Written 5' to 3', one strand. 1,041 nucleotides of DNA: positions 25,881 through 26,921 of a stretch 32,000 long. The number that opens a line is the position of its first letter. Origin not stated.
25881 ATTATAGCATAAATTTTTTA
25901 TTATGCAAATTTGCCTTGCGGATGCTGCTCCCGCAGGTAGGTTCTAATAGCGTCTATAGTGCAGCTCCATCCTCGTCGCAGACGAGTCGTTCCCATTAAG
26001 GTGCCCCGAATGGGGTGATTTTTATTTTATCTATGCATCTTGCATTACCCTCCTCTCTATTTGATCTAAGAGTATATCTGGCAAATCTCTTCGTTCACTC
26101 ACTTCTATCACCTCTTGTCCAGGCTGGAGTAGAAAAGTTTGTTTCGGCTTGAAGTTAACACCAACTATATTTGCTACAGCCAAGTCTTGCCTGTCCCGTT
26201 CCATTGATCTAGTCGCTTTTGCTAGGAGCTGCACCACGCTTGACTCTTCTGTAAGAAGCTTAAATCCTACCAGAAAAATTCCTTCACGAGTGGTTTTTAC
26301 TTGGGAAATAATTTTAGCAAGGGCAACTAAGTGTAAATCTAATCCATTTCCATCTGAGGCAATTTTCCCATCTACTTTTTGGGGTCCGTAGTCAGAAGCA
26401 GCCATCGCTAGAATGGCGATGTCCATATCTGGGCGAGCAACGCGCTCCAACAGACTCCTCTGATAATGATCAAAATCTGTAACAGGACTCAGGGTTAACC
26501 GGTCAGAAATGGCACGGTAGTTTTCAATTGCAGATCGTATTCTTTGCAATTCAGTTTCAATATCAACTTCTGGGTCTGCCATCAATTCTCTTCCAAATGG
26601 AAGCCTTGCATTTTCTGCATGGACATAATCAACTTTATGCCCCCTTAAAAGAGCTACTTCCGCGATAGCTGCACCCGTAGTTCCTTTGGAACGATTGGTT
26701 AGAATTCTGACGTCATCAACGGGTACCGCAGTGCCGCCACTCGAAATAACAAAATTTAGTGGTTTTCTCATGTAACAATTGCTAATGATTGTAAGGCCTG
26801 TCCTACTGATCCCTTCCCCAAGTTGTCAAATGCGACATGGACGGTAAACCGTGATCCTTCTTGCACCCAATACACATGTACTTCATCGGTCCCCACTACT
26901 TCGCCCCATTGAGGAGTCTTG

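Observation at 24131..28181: Out-of-context enzyme cassette: Nudix / ArgC-like reductase / CoaB-like ligase unit plus an orphan 132-aa protein and a swivel-less PPDK_N-like ATP-grasp protein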

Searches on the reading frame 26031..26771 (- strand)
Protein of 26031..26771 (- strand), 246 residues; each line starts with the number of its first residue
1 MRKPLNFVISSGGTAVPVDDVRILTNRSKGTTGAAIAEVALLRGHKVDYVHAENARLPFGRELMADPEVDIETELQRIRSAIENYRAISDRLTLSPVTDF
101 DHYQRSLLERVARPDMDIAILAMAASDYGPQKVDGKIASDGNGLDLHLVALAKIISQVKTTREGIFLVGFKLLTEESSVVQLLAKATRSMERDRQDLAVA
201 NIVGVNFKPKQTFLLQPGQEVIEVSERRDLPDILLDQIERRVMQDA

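Call 5: search_protein_families(library=pfam, proteins=[window:26031-26771:-], max_evalue=0.1)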
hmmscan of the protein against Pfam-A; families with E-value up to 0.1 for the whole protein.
window:26031-26771:- (246 aa): 1 family
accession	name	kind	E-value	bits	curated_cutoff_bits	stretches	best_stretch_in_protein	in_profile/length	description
PF04127.22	DFP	-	6.7e-29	101.4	22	2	93-206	62-172/186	DNA/pantothenate metabolism flavoprotein C-terminal domain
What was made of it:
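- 26031..26771 (-): CoaB-like (DFP C-terminal domain) carboxylate-nucleotidyl ligase, 246 aa. Its ATG overlaps the ArgC-like stop codon (ATGA). Pfam DFP E 7e-29 (call 5).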

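Call 6: search_protein_families(library=ncbifam, proteins=[window:26031-26771:-], max_evalue=0.1)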
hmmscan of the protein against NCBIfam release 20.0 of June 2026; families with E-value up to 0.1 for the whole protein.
window:26031-26771:- (246 aa): 4 families
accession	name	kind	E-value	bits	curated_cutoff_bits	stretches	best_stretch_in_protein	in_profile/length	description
NF005231.0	PRK06732.1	equivalog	6.2e-27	94.9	265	1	6-240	2-226/229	phosphopantothenate--cysteine ligase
TIGR02114.1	coaB_strep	equivalog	3.2e-24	85.9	217.2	1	6-240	2-226/228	phosphopantothenate--cysteine ligase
TIGR00521.1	coaBC_dfp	equivalog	1.1e-20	74.1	219.7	1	6-207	188-357/392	bifunctional phosphopantothenoylcysteine decarboxylase/phosphopantothenate--cysteine ligase CoaBC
NF007199.0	PRK09620.1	equivalog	1.6e-16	60.4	248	2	7-59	6-58/229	hypothetical protein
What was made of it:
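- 26031..26771 (-): NF005231 scores 95 bits against 265, and TIGR02114 scores 86 against 217 (call 6).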

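Call 7: search_protein_families(library=padloc, proteins=[window:26031-26771:-], max_evalue=0.1)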
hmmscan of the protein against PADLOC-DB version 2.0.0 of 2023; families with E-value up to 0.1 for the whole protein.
window:26031-26771:- (246 aa): 0 families

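Call 8: find_encoding_contigs(protein=window:26031-26771:-, flank=10000, max_places=10)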
Protein window:26031-26771:- (246 aa): 1 contig read that carries it; 1 place shown.
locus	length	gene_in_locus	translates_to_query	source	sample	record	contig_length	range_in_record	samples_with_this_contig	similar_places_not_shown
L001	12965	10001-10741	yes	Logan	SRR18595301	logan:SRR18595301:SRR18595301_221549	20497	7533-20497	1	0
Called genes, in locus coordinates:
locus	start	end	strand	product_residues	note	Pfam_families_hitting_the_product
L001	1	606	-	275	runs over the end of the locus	-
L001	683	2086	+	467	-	PF00753:Lactamase_B, PF23023:Anti-Pycsar_Apyc1 (weak), PF12706:Lactamase_B_2, PF16661:Lactamase_B_6, PF10996:Beta-Casp, PF07521:RMMBL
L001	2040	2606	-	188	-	PF00293:NUDIX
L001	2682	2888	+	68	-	-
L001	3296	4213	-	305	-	PF03741:TerC, PF04332:DUF475, PF03741:TerC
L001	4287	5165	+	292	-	PF00892:EamA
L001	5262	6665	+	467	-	-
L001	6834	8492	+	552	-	-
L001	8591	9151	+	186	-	PF00293:NUDIX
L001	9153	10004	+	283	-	PF01118:Semialdhyde_dh (faint), PF22698:Semialdhyde_dhC_1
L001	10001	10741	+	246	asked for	PF04127:DFP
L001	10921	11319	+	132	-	-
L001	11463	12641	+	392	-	-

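Call 9: find_homologous_proteins(query=window:26031-26771:-)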
Query window:26031-26771:- (246 aa): 15 proteins with E <= 0.001 among 1388 candidates.
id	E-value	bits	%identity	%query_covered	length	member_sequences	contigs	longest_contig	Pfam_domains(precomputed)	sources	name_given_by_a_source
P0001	9.0e-152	521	100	100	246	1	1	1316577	PF04127.23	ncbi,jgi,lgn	ncbi:MAG: phosphopantothenoylcysteine decarboxylase [Candidatus Gracilibacteria bacterium]|jgi:phosp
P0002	2.4e-105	369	73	98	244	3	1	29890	PF04127.23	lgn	-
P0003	3.9e-93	330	67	100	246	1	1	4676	PF04127.23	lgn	-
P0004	5.1e-89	316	65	98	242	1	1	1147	PF04127.23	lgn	-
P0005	2.0e-64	236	65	75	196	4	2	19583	PF04127.23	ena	-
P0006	1.1e-53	200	44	98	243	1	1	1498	PF04127.23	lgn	-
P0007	9.5e-32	129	39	95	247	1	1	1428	PF04127.23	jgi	jgi:phosphopantothenoylcysteine synthetase/decarboxylase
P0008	1.6e-10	59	29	91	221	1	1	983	PF04127.23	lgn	-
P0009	8.7e-10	57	31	80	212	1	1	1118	PF04127.23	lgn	-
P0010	6.3e-7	48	26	93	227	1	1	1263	PF04127.23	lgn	-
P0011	6.7e-6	44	30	96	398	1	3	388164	PF04127.23,PF02441.25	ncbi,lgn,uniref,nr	ncbi:Coenzyme A biosynthesis bifunctional protein CoaBC [bioreactor metagenome]|uniref:Coenzyme A bi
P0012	2.5e-4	39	27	79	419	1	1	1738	PF04127.23,PF02441.25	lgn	-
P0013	2.8e-4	39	27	96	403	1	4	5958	PF04127.23,PF02441.25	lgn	-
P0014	4.6e-4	38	30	79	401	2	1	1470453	PF04127.23,PF02441.25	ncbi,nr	nr:bifunctional phosphopantothenoylcysteine decarboxylase/phosphopantothenate--cysteine ligase CoaBC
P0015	5.0e-4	38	27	94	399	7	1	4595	PF04127.23,PF02441.25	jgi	jgi:phosphopantothenoylcysteine decarboxylase/phosphopantothenate--cysteine ligase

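Call 10: find_encoding_contigs(protein=P0002, flank=10000, max_places=4)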
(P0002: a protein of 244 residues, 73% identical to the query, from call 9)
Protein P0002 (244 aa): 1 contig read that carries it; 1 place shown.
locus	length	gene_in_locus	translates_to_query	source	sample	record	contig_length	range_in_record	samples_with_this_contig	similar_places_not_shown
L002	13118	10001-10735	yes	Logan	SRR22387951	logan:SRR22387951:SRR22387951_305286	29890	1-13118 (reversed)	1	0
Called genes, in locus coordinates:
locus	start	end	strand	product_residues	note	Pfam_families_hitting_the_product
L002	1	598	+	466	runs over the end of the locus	PF00753:Lactamase_B, PF23023:Anti-Pycsar_Apyc1 (weak), PF12706:Lactamase_B_2, PF16661:Lactamase_B_6, PF10996:Beta-Casp, PF07521:RMMBL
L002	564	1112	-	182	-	PF00293:NUDIX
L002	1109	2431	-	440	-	PF00155:Aminotran_1_2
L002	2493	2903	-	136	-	PF08570:DUF1761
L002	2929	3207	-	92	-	-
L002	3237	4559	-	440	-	PF01063:Aminotran_4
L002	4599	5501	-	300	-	PF00892:EamA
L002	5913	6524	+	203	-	-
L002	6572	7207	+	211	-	PF01081:Aldolase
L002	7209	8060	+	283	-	-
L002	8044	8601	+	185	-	-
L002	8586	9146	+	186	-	PF00293:NUDIX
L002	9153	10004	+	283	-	PF01118:Semialdhyde_dh (faint), PF22698:Semialdhyde_dhC_1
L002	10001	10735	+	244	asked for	PF04127:DFP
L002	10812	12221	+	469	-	PF07992:Pyr_redox_2, PF13454:NAD_binding_9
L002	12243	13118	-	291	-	?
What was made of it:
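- L002 has a Pyr_redox_2 gene instead (call 10).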

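Call 11: find_encoding_contigs(protein=P0005, flank=10000, max_places=4)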
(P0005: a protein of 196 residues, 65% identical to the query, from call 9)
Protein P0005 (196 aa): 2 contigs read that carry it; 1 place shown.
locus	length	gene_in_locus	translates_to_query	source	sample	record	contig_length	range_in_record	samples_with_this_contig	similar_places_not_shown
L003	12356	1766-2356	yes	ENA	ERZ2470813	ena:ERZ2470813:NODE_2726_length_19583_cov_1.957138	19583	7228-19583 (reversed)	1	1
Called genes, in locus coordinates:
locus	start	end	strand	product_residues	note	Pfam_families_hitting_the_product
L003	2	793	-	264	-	?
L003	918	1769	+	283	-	PF01118:Semialdhyde_dh (faint), PF22698:Semialdhyde_dhC_1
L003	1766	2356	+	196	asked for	PF04127:DFP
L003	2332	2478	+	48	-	-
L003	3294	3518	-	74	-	-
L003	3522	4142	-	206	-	PF13310:Virulence_RhuM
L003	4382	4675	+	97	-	-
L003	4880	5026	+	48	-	-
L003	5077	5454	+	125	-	PF11379:DUF3182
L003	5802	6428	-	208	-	-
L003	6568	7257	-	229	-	PF13521:AAA_28 (weak)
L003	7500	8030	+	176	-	-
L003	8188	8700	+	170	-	-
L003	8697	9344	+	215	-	-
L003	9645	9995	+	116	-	PF13304:AAA_21 (weak)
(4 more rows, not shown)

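Call 14: search_protein_families(library=phrogs, proteins=[window:26031-26771:-], max_evalue=0.01)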
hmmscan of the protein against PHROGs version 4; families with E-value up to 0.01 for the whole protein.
window:26031-26771:- (246 aa): 1 family
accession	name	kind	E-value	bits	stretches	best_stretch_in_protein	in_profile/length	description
phrog_35624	-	unknown function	0.0011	19.7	1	114-203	77-167/210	-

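Call 26: find_related_loci(query=A2, collection=genome_contigs, flank=10000)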
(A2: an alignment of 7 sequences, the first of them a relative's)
Query A2 (246 aa) in genome_contigs; peptide patterns used: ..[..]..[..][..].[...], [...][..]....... (x = any residue, [..] = any of these).
100 stretches matched a pattern; 51 encode a relative of the query (tblastn E <= 1e-3); 51 distinct loci.
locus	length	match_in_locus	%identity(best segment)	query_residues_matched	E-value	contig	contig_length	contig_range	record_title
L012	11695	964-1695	65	1-244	3e-97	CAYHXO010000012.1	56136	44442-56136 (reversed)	MAG TPA_asm: uncultured Candidatus Peribacteria bacterium isolate ERP119705_co15_648 genome assembly, contig: NODE_344_l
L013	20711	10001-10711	39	5-238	4e-39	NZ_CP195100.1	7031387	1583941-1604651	Tundrisphaera sp. TA3 chromosome, complete genome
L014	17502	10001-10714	34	5-240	9e-36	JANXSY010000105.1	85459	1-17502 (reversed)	MAG: Isosphaeraceae bacterium isolate 338R_metabat_120 338R_k141_868202, whole genome shotgun sequence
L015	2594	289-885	38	5-201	7e-33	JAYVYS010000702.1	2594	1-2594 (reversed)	MAG: Isosphaeraceae bacterium isolate GL85_UP_metabinner_48 GL85_UP_metabinner_48_701, whole genome shotgun sequence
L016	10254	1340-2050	34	5-238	3e-31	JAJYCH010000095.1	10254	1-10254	MAG: Planctomycetota bacterium isolate BP9.bin39 NODE_13556_length_10254_cov_1.062901, whole genome shotgun sequence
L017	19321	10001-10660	35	5-221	2e-30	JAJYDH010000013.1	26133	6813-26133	MAG: Planctomycetota bacterium isolate BP9.bin90 NODE_3188_length_26133_cov_1.419595, whole genome shotgun sequence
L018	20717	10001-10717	29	5-238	4e-20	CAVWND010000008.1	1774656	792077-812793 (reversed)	MAG: uncultured Planctomycetota bacterium isolate MFD09495.bin.2.75 genome assembly, contig: contig_3981, whole genome s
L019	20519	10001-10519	34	2-201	2e-19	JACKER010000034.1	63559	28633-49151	MAG: Alphaproteobacteria bacterium isolate HK-STAS-MYXO-39 HK-STAS-MYXO-39_34, whole genome shotgun sequence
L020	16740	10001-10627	31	8-201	2e-18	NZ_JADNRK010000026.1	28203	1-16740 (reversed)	Alkalibacter mobilis strain M17 DMB NODE_26_length_28203_cov_68.006019, whole genome shotgun sequence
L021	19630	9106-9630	33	1-201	5e-18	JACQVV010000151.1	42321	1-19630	MAG: Planctomycetota bacterium isolate NC_groundwater_1472_Ag_S-0.65um_69_29 S_p65_S5_coassembly_k141_1276962, whole gen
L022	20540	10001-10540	30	1-201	1e-16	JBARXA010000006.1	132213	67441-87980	MAG: Candidatus Humimicrobiia bacterium isolate MFD12922_ilm_asm_bin4 k127_184531, whole genome shotgun sequence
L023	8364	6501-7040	30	1-201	4e-16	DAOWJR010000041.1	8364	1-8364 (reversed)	MAG TPA_asm: Actinomycetes bacterium isolate CSMAG_2074 CSMAG_2074_k141_2276879_length_8364_cov_19.0000, whole genome sh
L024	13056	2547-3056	32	6-201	5e-16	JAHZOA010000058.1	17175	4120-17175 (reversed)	MAG: Armatimonadota bacterium isolate CR_Sed_300A_bin.46 scaffold_1215, whole genome shotgun sequence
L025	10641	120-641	32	8-204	5e-15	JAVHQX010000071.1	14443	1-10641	MAG: Patescibacteria group bacterium isolate WB02no13_65_8 NODE_2073_length_14443_cov_5.176466, whole genome shotgun seq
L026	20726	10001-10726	36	1-244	2e-34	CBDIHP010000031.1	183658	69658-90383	MAG: Isosphaeraceae bacterium isolate e74af02e-f4d8-48a9-a94a-622a426f4839 genome assembly, contig: contig_31, whole gen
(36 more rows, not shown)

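Call 31: search_protein_families(library=pfam, proteins=[L013:9149-9907:+, L013:10778-11881:+, L013:7448-8482:-, L013:8502-9440:-, L002:5913-6524:+, L002:7209-8060:+, L002:8044-8601:+, L002:6572-7207:+], max_evalue=0.01)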
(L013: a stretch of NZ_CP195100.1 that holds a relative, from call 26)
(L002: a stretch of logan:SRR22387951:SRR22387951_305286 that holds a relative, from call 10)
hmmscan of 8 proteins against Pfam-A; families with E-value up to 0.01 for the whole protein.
L013:9149-9907:+ (252 aa): 0 families

L013:10778-11881:+ (367 aa): 1 family
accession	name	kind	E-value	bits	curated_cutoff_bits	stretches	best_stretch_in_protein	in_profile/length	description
PF01757.29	Acyl_transf_3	-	1.9e-24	86.8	31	1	21-327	3-320/326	Acyltransferase domain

L013:7448-8482:- (344 aa): 0 families

L013:8502-9440:- (312 aa): 0 families

L002:5913-6524:+ (203 aa): 0 families

L002:7209-8060:+ (283 aa): 0 families

L002:8044-8601:+ (185 aa): 0 families

L002:6572-7207:+ (211 aa): 1 family
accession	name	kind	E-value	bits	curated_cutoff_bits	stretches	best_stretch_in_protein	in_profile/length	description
PF01081.25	Aldolase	-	4.8e-47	160.4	27.8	1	8-205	3-196/196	KDPG and KHG aldolase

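Call 46: search_protein_families(library=pfam, proteins=[L026:8579-9949:+, L018:8652-9767:+, L017:7620-9968:+, L014:8464-9171:+, L014:9316-9903:+, L026:8508-9491:-, L013:8597-10339:-, L017:10968-13376:+, L018:11945-12838:+], max_evalue=0.01)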
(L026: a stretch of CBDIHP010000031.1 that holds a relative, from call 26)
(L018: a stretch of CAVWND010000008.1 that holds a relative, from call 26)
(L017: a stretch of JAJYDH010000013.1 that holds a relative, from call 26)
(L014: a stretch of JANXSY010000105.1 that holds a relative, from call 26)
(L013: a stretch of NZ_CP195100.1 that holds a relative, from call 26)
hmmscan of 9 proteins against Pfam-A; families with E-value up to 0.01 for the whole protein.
L026:8579-9949:+ (456 aa): 0 families

L018:8652-9767:+ (371 aa): 0 families

L017:7620-9968:+ (782 aa): 0 families

L014:8464-9171:+ (235 aa): 0 families

L014:9316-9903:+ (195 aa): 0 families

L026:8508-9491:- (327 aa): 0 families

L013:8597-10339:- (580 aa): 1 family
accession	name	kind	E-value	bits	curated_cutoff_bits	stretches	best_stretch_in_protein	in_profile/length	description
PF02614.20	UxaC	-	2.7e-14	53.3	25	1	155-552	14-440/464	Glucuronate isomerase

L017:10968-13376:+ (802 aa): 8 families
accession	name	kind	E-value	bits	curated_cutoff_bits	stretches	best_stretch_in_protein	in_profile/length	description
PF07631.16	PSD4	-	3e-47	160.8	23.3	1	461-588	1-128/128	Protein of unknown function (DUF1592)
PF07627.16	PSCyt3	-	2.5e-37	127.5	27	1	606-705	1-98/98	Protein of unknown function (DUF1588)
PF07626.16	PSD3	-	6.1e-29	100.7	23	1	157-220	1-64/65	Protein of unknown function (DUF1587)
PF07624.16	PSD2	-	4e-28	97.4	25.8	1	718-791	1-74/74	Protein of unknown function (DUF1585)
PF07637.16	PSD5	-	2.5e-25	89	34.2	1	390-450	2-62/62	Protein of unknown function (DUF1595)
PF16841.11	CBM60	-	1.4e-10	41.9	28.2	1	276-362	3-80/91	Ca-dependent carbohydrate-binding module xylan-binding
PF13442.11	Cytochrome_CBB3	-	3.1e-08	34.2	27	1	68-136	9-68/68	Cytochrome C oxidase, cbb3-type, subunit III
PF07635.16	PSCyt1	-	1.1e-05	26.3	22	1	73-120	1-59/59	Planctomycete cytochrome C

L018:11945-12838:+ (297 aa): 1 family
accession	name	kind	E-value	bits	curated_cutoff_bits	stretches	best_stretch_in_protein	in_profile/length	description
PF07626.16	PSD3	-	5e-17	62.6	23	1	175-223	16-64/65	Protein of unknown function (DUF1587)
